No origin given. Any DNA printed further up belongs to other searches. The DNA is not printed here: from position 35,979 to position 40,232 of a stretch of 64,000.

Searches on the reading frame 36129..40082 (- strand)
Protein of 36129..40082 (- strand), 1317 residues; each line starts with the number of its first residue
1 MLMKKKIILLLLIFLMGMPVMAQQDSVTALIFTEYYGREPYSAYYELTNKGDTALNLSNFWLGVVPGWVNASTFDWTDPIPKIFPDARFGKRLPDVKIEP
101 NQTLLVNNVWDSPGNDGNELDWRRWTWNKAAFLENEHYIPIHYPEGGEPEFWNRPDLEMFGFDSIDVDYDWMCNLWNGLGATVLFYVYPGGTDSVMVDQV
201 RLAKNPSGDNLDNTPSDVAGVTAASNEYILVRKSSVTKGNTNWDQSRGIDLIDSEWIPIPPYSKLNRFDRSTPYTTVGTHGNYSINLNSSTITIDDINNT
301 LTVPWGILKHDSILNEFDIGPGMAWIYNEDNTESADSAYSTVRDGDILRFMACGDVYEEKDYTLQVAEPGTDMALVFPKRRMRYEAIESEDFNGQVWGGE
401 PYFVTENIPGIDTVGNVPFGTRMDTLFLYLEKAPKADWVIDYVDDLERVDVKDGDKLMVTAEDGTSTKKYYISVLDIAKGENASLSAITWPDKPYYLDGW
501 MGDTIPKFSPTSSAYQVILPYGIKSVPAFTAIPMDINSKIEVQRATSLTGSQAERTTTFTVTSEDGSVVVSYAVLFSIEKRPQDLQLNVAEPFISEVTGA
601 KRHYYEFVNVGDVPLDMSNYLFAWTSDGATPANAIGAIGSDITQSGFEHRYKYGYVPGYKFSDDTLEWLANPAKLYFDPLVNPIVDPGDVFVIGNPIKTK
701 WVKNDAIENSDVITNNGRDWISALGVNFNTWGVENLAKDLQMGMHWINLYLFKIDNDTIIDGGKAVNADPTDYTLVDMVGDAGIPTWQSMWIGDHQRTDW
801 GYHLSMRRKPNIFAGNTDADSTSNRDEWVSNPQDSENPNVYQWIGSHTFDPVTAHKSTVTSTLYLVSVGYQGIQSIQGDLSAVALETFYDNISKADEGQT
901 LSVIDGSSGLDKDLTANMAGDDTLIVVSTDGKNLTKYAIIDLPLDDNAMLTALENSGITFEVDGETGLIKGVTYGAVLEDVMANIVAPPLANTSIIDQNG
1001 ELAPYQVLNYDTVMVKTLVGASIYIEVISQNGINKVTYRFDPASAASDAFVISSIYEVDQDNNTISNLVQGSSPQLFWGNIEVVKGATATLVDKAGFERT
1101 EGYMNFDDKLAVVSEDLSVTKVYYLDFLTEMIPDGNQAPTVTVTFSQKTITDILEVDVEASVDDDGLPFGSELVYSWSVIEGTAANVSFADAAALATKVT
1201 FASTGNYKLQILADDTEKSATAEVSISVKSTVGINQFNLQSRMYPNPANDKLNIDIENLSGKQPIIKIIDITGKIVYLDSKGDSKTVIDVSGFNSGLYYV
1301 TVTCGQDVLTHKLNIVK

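Call 8: search_protein_families(library=pfam, proteins=[window:36129-40082:-], max_evalue=0.001)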
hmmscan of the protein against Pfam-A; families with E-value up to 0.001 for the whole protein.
window:36129-40082:- (1317 aa): 2 families
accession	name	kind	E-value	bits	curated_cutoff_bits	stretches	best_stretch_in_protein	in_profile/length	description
PF18962.6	Por_Secre_tail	-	3.8e-15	56.4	27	1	1243-1314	1-74/75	Secretion system C-terminal sorting domain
PF00801.26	PKD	-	7.4e-05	23.1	23.5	1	1142-1228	3-80/80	PKD domain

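Call 65: search_solved_structures(query=window:36129-40082:-, max_evalue=0.1)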
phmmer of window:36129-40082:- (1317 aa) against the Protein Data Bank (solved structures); distinct sequences matched with E-value up to 0.1: 1.
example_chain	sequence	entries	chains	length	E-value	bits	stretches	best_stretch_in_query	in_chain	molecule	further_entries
7pzj_A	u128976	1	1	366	0.041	14.9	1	1215-1303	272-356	Lipase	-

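Call 80: search_protein_families(library=pfam, proteins=[window:36129-40082:-], max_evalue=0.1)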
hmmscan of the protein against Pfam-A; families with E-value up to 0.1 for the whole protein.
window:36129-40082:- (1317 aa): 8 families
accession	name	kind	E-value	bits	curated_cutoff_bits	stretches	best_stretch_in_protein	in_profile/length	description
PF18962.6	Por_Secre_tail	-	3.8e-15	56.4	27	1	1243-1314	1-74/75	Secretion system C-terminal sorting domain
PF00801.26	PKD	-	7.4e-05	23.1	23.5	1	1142-1228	3-80/80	PKD domain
PF00932.25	LTD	-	0.0012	19.6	34.3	0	26-66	4-46/109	Lamin Tail Domain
PF19755.4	DUF6242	-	0.0028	18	29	0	426-474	58-118/217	Domain of unknown function (DUF6242)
PF11589.14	DUF3244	-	0.0062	17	25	1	1253-1310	30-91/96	Domain of unknown function (DUF3244)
PF12733.13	Cadherin-like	-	0.028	15.3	24.2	0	507-574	10-84/89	Cadherin-like beta sandwich domain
PF18911.6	PKD_4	-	0.042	14.3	27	1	1136-1226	1-81/85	PKD domain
PF23623.1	GBD_IRG7_N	-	0.097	13.3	27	0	1251-1303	25-79/95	IRG7 N-terminal galactose binding domain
